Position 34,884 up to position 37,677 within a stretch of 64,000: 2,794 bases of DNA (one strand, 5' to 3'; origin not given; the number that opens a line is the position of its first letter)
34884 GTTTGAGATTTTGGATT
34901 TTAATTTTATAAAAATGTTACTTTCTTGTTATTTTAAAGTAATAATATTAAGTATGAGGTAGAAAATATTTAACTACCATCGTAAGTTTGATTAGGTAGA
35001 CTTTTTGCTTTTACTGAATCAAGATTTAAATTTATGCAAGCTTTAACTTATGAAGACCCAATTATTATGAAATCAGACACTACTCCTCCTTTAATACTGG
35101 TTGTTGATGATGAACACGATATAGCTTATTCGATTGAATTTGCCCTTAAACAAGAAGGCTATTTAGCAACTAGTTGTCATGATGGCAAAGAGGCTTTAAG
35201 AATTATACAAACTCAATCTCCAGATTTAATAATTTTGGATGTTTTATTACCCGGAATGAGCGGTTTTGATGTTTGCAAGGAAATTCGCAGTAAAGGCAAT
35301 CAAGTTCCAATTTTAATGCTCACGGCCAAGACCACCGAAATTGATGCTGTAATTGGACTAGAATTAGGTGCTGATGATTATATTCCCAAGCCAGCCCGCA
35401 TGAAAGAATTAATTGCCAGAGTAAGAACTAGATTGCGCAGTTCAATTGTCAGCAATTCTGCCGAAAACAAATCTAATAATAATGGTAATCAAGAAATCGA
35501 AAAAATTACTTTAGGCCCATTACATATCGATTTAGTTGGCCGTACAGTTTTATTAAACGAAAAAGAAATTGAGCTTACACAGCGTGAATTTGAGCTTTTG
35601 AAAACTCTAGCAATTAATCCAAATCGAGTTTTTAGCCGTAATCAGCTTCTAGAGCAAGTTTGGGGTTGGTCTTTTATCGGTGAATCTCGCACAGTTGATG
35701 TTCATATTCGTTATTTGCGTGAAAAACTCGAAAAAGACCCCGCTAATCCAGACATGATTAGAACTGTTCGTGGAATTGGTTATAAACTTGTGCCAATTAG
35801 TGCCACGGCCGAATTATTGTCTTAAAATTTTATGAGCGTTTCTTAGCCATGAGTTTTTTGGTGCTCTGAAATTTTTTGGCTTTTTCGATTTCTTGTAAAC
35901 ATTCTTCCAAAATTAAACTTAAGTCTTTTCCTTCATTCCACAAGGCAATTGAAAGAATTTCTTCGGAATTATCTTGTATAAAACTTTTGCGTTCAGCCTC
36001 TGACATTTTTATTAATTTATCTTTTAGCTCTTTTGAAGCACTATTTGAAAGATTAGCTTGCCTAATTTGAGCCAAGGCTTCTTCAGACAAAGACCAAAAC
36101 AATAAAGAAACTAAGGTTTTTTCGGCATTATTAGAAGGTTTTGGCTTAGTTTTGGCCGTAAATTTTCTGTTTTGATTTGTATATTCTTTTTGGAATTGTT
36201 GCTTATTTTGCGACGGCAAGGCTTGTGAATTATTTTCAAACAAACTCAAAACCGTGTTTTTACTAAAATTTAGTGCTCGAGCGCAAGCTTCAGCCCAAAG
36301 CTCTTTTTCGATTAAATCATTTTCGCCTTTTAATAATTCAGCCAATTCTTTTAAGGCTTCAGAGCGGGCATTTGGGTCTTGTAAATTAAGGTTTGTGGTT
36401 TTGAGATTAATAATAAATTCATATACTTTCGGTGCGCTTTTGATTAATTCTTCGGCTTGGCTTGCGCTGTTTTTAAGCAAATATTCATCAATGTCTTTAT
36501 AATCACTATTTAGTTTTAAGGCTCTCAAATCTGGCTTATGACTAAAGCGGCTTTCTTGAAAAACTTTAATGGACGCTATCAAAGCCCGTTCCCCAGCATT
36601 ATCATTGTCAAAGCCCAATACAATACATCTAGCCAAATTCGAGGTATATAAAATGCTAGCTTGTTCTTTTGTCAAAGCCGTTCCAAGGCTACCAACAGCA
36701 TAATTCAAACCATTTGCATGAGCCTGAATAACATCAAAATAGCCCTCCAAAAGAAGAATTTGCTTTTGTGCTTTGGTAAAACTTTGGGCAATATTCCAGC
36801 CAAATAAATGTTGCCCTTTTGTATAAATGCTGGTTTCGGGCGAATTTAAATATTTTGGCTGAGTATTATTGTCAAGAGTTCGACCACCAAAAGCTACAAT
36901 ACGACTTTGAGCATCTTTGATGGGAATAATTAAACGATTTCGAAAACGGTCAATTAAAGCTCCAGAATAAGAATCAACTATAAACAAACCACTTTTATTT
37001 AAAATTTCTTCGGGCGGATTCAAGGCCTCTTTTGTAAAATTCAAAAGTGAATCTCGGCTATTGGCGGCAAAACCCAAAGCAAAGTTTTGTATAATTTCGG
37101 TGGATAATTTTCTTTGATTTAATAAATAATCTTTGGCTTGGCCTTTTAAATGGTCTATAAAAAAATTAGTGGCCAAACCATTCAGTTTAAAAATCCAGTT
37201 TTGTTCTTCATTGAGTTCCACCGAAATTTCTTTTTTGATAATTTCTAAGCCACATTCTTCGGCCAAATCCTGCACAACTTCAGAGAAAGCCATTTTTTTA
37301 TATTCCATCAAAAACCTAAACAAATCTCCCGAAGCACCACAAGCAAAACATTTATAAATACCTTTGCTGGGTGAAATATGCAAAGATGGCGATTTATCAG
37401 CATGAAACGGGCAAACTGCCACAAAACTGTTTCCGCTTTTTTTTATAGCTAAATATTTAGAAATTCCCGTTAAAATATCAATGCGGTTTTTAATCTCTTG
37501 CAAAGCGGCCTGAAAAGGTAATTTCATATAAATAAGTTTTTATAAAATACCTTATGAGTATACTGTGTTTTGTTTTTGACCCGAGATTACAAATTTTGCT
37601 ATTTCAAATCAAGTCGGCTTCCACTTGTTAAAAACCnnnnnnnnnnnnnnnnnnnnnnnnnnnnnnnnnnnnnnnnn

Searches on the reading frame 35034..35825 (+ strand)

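Call 77: search_protein_families(library=pfam, proteins=[window:35034-35825:+], max_evalue=0.001)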
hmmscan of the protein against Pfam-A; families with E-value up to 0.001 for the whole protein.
window:35034-35825:+ (263 aa): 2 families
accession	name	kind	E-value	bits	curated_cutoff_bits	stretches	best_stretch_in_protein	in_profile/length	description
PF00486.34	Trans_reg_C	-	7.9e-32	109.6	26.2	1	177-252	2-77/77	Transcriptional regulatory protein, C terminal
PF00072.30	Response_reg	-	9.4e-32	109.9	30.2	1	21-131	1-111/111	Response regulator receiver domain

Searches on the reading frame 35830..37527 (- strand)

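Call 70: search_protein_families(library=ncbifam, proteins=[window:35830-37527:-], max_evalue=1e-10)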
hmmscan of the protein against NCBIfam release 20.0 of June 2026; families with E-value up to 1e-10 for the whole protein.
window:35830-37527:- (565 aa): 1 family
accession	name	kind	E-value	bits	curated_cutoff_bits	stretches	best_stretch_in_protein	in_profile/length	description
TIGR01391.1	dnaG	equivalog_domain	2.2e-113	379.3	283.6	1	8-413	6-408/414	DNA primase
